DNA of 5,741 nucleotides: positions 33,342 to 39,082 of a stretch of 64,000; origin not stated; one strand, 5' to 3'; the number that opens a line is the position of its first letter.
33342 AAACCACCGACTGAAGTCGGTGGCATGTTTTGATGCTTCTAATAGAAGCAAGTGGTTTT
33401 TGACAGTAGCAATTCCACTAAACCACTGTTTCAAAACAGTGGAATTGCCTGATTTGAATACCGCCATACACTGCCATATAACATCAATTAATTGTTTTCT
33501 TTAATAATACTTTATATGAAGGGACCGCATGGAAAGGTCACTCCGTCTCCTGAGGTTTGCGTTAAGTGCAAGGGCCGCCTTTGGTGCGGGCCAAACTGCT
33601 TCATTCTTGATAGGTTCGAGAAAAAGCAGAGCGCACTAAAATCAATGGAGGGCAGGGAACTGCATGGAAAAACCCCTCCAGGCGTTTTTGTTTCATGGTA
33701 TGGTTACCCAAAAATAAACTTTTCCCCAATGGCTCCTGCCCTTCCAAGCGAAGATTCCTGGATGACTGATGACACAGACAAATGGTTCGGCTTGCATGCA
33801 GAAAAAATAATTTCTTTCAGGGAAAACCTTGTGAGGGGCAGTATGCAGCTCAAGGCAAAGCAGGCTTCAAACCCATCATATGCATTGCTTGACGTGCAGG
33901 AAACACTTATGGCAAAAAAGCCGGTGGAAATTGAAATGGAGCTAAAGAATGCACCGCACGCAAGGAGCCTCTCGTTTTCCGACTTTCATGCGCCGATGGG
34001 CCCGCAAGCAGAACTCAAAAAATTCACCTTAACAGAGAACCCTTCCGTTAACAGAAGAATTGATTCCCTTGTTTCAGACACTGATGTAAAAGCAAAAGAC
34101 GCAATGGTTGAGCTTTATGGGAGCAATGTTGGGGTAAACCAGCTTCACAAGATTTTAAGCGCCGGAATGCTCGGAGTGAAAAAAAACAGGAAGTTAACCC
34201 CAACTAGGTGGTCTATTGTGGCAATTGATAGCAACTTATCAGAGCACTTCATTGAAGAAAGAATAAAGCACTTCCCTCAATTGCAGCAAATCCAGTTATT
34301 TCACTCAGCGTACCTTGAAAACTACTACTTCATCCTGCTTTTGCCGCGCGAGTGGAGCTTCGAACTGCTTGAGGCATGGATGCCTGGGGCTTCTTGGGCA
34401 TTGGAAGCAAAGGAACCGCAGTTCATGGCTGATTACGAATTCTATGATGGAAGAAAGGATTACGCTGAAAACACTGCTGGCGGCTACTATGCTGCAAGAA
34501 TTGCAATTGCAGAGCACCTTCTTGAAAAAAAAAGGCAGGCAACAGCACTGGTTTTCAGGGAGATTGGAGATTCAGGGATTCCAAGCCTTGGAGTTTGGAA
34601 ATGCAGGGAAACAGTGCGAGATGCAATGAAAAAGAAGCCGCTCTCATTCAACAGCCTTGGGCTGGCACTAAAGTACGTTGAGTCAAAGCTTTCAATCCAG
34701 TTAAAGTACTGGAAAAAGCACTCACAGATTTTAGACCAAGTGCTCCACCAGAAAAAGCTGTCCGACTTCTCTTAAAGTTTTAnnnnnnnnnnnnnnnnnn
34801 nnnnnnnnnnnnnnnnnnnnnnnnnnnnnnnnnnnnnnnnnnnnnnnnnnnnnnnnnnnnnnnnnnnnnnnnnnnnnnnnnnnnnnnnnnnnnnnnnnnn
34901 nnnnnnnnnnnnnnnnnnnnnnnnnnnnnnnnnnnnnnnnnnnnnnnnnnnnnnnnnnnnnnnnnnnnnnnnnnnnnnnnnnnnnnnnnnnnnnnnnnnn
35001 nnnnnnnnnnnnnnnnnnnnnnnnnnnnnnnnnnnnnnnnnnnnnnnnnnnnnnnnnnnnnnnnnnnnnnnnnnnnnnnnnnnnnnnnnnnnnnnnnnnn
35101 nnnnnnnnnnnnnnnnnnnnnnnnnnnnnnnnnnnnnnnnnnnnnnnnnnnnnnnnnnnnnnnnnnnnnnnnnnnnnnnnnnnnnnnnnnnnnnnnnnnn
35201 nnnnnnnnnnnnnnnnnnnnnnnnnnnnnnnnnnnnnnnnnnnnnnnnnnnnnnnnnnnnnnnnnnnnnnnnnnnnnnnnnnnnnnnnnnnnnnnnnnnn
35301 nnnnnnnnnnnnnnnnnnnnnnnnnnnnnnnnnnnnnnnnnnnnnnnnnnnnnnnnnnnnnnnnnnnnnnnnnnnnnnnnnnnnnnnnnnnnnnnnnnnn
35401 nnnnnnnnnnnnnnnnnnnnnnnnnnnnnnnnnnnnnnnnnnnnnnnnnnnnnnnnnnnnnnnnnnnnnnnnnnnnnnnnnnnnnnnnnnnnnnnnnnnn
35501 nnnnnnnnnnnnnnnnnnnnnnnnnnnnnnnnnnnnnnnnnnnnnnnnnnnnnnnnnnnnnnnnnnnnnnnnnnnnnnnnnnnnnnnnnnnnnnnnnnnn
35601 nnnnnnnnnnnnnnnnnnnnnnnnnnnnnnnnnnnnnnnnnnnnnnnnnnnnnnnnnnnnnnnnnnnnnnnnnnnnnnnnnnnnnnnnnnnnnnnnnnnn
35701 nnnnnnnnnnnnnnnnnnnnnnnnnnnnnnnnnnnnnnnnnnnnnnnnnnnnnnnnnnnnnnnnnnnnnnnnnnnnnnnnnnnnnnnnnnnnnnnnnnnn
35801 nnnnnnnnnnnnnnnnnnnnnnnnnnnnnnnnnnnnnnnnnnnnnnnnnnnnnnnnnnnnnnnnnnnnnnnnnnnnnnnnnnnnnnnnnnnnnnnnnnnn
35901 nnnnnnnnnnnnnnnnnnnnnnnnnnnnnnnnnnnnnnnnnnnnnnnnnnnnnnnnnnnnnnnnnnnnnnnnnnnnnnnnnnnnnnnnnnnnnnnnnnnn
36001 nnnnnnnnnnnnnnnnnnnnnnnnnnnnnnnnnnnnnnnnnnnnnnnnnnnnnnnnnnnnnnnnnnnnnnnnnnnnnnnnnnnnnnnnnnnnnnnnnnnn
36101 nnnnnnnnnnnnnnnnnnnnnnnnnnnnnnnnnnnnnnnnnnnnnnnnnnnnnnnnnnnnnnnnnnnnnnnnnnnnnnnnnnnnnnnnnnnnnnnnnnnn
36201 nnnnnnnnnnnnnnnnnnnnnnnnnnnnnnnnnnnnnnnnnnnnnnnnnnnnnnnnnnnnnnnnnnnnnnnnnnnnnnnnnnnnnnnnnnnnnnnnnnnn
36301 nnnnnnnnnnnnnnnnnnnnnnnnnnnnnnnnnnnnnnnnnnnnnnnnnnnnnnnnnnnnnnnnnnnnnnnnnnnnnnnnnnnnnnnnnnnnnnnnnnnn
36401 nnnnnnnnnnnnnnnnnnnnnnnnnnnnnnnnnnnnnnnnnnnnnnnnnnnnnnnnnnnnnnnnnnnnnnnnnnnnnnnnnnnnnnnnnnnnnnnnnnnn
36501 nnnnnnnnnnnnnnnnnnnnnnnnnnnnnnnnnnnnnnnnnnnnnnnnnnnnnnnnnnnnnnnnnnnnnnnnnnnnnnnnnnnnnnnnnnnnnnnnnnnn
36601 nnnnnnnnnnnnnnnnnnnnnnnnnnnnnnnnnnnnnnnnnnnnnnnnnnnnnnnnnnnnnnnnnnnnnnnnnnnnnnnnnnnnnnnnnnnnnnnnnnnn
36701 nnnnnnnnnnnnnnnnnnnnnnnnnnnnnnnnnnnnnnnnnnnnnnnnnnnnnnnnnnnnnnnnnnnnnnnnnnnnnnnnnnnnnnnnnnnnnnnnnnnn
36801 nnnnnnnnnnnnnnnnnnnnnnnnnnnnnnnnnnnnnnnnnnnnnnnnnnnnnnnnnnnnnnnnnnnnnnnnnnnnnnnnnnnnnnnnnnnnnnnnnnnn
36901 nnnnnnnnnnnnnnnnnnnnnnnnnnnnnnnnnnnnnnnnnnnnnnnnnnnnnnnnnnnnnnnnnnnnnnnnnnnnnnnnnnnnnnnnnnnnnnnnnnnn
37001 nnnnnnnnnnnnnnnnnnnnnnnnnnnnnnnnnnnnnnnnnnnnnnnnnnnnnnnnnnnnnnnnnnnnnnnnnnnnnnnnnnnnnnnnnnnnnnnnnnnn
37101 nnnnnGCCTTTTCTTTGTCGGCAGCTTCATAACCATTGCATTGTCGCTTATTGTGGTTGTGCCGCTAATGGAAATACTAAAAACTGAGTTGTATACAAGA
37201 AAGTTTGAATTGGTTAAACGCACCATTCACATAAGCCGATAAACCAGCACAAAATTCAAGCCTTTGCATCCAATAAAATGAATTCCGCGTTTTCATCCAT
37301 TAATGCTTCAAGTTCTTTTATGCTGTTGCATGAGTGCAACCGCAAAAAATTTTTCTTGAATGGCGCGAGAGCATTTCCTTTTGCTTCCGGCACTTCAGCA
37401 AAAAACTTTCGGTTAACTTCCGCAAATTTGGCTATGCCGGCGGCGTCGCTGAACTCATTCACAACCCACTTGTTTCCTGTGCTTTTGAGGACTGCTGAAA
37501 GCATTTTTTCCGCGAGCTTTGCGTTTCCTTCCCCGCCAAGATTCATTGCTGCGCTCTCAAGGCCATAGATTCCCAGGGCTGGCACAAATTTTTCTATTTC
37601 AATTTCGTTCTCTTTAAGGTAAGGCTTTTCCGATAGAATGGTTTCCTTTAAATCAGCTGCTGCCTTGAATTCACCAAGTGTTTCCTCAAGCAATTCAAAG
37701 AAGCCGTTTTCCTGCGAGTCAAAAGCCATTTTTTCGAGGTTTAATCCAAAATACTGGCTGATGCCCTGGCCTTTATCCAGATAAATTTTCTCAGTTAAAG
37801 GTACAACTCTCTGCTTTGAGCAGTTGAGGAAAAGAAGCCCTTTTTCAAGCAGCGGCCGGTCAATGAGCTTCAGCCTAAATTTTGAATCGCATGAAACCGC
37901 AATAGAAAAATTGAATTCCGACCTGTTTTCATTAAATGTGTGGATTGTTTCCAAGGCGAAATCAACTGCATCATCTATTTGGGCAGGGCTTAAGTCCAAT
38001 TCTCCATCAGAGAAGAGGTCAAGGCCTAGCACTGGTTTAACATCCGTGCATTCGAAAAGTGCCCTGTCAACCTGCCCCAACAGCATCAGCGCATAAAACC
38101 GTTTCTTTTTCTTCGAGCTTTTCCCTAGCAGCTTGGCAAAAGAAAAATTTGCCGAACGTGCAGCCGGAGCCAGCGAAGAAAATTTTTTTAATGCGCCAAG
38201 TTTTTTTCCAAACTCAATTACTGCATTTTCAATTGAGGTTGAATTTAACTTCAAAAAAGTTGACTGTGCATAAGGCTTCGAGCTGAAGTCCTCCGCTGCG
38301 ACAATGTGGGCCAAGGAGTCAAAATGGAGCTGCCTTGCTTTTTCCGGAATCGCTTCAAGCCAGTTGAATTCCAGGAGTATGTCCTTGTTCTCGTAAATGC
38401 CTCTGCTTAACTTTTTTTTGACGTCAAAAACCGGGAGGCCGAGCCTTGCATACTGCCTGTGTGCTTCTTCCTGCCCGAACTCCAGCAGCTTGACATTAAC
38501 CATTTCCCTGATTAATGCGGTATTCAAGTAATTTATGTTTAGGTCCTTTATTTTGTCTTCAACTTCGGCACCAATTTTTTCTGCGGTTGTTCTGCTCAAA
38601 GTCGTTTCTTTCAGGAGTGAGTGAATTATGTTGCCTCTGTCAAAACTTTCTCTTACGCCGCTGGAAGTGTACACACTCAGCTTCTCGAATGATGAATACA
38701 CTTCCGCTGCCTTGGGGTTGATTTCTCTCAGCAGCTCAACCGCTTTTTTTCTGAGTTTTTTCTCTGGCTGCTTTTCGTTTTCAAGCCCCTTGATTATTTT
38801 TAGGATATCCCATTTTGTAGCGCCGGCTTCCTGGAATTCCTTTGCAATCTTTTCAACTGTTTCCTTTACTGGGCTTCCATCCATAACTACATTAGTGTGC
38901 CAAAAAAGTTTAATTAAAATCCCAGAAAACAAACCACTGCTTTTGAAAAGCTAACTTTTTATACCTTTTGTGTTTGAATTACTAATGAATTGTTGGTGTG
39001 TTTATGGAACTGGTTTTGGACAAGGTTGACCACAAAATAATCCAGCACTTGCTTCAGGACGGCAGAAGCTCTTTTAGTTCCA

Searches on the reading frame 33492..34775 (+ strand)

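Call 20: search_protein_families(library=pfam, proteins=[window:33492-34775:+], max_evalue=0.001)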
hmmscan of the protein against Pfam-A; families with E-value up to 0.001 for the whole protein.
window:33492-34775:+ (427 aa): 2 families
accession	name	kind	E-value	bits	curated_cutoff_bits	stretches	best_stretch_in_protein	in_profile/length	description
PF04894.17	Nre_N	-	8e-86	288.6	25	1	34-302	5-269/270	Archaeal Nre, N-terminal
PF04895.17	Nre_C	-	7.9e-33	113.1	27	1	317-426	2-110/110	Archaeal Nre, C-terminal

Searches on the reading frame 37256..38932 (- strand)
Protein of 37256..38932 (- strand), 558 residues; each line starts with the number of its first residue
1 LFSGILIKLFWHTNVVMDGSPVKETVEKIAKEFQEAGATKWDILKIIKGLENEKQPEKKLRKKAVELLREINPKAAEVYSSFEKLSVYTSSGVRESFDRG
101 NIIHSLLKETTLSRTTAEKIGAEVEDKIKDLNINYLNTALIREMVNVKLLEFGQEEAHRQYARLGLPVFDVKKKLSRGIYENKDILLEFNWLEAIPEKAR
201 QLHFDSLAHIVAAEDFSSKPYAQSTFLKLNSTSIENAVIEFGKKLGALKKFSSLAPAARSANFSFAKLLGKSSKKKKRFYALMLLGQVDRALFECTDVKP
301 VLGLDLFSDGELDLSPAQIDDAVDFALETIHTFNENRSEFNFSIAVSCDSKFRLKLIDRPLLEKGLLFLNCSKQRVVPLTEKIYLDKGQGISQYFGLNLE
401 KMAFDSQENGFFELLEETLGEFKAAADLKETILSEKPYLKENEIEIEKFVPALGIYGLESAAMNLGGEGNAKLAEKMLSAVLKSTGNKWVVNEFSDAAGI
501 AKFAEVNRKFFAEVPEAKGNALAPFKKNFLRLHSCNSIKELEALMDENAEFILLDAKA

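Call 49: search_protein_families(library=pfam, proteins=[window:37256-38932:-], max_evalue=0.00001)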
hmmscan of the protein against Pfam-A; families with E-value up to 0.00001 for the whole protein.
window:37256-38932:- (558 aa): 1 family
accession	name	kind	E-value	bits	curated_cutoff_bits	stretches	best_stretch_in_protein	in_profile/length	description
PF03477.21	ATP-cone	-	5.8e-08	33.6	25.8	1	87-161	3-79/88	ATP cone domain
